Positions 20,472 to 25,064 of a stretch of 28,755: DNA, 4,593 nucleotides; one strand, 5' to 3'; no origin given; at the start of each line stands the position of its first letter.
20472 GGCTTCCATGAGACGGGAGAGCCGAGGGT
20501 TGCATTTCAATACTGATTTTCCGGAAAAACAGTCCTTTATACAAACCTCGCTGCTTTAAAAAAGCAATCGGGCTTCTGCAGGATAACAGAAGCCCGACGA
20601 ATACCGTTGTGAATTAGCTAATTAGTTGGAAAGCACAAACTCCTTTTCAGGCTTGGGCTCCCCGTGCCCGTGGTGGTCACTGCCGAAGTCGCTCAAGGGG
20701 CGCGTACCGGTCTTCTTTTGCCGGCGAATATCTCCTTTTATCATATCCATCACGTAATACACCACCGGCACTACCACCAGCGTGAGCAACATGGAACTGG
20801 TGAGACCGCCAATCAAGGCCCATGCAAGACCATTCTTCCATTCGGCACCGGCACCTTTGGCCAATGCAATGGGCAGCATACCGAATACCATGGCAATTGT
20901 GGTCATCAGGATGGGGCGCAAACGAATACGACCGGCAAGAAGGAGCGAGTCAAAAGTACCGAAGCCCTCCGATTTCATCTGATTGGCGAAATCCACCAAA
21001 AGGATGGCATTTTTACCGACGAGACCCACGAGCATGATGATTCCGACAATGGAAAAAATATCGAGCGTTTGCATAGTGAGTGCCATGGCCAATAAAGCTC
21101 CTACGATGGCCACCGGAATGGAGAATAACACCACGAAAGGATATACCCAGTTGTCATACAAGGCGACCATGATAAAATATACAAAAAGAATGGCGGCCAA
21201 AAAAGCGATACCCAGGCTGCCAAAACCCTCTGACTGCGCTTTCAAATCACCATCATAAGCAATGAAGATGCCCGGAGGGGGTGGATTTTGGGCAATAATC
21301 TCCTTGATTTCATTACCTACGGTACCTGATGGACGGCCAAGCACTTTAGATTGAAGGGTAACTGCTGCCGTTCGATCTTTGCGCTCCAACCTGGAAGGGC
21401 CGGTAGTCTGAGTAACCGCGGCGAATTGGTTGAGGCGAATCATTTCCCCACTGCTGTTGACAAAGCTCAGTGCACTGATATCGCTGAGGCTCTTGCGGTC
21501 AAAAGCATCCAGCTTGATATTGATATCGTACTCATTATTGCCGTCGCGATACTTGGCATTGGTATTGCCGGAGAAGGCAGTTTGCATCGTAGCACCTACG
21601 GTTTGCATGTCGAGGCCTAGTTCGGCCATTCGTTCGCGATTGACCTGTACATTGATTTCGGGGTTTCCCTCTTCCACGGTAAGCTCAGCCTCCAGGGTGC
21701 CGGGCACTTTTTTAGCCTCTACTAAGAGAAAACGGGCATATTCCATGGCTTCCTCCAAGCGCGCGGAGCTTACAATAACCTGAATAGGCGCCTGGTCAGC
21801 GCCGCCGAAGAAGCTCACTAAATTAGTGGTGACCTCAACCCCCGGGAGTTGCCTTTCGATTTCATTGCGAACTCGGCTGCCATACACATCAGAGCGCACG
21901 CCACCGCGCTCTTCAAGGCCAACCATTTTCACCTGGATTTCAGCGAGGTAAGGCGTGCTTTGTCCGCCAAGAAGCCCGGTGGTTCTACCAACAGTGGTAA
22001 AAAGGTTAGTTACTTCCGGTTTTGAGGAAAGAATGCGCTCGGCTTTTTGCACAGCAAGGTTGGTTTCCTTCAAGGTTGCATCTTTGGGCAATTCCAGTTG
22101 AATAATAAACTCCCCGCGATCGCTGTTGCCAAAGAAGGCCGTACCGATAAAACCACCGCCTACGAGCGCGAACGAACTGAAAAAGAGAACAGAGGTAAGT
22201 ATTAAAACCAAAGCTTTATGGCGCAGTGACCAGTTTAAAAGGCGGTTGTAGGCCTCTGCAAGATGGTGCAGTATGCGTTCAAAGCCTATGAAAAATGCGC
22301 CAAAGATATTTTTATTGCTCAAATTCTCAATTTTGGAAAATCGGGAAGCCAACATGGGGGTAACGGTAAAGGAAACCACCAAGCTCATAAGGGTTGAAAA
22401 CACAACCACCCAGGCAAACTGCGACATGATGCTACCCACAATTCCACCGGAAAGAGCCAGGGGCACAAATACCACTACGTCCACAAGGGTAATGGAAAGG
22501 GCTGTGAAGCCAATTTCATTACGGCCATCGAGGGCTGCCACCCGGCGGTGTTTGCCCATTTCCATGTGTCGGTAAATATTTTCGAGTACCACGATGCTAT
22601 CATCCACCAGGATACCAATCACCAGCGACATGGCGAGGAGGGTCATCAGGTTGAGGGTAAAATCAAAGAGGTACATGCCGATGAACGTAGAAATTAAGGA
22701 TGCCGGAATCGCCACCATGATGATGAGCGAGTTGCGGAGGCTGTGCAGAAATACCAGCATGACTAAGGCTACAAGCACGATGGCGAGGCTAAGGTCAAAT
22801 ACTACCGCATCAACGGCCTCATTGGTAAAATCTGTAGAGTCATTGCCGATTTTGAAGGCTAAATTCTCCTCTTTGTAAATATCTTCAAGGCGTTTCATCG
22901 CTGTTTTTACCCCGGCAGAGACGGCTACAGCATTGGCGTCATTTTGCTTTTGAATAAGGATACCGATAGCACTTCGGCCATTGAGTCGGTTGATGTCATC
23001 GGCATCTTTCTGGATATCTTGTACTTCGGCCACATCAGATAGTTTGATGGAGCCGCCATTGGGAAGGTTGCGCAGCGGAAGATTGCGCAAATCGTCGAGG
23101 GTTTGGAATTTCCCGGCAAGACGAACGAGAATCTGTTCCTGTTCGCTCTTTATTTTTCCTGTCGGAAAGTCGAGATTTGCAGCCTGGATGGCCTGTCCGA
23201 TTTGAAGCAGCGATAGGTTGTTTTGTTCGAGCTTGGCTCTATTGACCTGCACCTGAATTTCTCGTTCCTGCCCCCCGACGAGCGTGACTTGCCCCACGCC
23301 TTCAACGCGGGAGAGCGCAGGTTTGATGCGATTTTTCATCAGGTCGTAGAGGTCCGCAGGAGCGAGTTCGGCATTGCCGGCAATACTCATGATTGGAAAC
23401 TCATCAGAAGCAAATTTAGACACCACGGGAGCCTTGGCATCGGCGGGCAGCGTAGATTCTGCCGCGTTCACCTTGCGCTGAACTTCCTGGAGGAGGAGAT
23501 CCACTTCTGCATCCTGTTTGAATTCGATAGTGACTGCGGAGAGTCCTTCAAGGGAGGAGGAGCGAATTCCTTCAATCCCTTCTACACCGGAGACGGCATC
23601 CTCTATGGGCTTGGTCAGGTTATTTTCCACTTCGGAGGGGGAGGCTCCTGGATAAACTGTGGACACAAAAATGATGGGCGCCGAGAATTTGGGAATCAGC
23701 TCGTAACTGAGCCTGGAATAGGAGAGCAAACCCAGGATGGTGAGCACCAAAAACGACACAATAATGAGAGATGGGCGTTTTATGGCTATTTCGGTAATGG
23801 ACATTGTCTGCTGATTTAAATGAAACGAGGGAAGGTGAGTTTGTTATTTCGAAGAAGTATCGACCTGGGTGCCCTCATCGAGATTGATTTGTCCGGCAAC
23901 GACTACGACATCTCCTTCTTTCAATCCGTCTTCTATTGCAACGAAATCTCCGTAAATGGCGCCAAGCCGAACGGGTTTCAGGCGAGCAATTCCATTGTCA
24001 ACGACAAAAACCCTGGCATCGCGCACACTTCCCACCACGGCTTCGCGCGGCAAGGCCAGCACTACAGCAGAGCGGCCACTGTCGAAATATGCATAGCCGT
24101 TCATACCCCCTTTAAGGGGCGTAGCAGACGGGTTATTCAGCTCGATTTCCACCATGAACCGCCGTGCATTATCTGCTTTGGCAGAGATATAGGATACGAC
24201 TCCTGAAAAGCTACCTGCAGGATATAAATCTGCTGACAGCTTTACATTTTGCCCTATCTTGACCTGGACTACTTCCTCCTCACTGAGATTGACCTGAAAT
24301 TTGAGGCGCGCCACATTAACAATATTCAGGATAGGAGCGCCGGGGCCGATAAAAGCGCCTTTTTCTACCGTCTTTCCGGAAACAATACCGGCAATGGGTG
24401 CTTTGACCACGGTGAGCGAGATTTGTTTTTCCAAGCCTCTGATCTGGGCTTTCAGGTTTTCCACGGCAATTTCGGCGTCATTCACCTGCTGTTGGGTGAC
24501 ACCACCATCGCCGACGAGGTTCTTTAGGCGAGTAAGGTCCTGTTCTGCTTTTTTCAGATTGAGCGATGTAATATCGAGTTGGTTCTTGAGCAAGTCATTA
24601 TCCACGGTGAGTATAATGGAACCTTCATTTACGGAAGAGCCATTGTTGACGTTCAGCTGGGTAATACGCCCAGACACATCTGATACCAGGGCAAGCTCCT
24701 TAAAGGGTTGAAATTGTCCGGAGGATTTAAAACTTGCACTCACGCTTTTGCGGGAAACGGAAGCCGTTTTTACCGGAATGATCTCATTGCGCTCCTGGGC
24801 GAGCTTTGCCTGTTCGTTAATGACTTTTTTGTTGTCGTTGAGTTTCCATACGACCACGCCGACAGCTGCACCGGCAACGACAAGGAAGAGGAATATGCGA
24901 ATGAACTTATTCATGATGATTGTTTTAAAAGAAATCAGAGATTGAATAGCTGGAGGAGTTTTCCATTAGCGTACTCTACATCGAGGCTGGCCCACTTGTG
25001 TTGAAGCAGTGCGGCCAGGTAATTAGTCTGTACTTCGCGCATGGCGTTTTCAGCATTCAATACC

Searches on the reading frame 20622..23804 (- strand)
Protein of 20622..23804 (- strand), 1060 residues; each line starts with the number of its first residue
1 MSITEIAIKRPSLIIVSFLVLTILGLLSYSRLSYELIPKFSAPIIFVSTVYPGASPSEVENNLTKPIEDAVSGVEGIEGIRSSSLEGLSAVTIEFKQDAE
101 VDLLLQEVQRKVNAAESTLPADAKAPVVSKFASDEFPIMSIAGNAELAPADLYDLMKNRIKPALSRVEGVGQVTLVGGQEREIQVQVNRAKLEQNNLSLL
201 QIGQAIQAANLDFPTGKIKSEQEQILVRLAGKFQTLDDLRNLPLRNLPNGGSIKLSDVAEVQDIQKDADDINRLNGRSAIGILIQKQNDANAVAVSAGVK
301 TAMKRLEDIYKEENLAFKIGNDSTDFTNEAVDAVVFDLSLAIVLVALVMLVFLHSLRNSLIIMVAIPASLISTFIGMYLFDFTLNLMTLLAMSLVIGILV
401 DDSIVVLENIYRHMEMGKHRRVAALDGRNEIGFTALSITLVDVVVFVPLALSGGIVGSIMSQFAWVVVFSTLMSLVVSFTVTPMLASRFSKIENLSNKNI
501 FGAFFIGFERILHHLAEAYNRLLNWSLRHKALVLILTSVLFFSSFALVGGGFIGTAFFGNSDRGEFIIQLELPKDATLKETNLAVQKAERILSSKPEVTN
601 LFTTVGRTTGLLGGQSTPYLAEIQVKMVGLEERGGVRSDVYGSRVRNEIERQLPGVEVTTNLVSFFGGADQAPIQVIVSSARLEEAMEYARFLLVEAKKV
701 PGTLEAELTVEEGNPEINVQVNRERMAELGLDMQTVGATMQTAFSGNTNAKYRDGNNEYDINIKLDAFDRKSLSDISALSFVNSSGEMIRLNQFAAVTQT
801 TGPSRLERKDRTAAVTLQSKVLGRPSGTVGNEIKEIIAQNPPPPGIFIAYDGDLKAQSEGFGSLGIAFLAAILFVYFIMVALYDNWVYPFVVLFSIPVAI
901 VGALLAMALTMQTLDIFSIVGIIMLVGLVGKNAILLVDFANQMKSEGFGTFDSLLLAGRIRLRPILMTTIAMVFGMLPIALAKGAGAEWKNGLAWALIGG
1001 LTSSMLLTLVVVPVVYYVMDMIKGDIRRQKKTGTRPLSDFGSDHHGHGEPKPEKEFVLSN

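Call 57: search_protein_families(library=pfam, proteins=[window:20622-23804:-], max_evalue=0.00001)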
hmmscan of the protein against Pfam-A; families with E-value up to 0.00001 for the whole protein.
window:20622-23804:- (1060 aa): 1 family
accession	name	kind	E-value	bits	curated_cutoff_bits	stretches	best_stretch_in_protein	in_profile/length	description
PF00873.25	ACR_tran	-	1.2e-261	871.1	28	1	4-1019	2-1020/1021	AcrB/AcrD/AcrF family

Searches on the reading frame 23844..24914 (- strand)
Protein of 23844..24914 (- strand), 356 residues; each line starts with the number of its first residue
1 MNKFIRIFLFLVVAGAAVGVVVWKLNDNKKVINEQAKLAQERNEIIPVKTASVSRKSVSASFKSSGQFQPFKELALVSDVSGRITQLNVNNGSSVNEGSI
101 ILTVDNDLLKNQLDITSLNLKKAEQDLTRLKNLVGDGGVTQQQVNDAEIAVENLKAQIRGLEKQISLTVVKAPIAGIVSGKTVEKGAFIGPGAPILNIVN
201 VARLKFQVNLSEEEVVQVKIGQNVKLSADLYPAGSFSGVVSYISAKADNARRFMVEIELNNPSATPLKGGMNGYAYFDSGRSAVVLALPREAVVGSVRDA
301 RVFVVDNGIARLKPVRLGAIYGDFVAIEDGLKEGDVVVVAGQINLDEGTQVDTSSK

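Call 57: search_protein_families(library=pfam, proteins=[window:23844-24914:-], max_evalue=0.00001)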
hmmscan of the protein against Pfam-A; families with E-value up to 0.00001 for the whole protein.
window:23844-24914:- (356 aa): 2 families
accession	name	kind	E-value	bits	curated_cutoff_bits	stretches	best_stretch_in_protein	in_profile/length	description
PF16576.10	HlyD_D23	-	5.1e-21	75.4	30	1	78-271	24-212/214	Barrel-sandwich domain of CusB or HlyD membrane-fusion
PF13437.12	HlyD_3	-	3.5e-18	66.7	22.2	1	169-270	1-106/106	HlyD family secretion protein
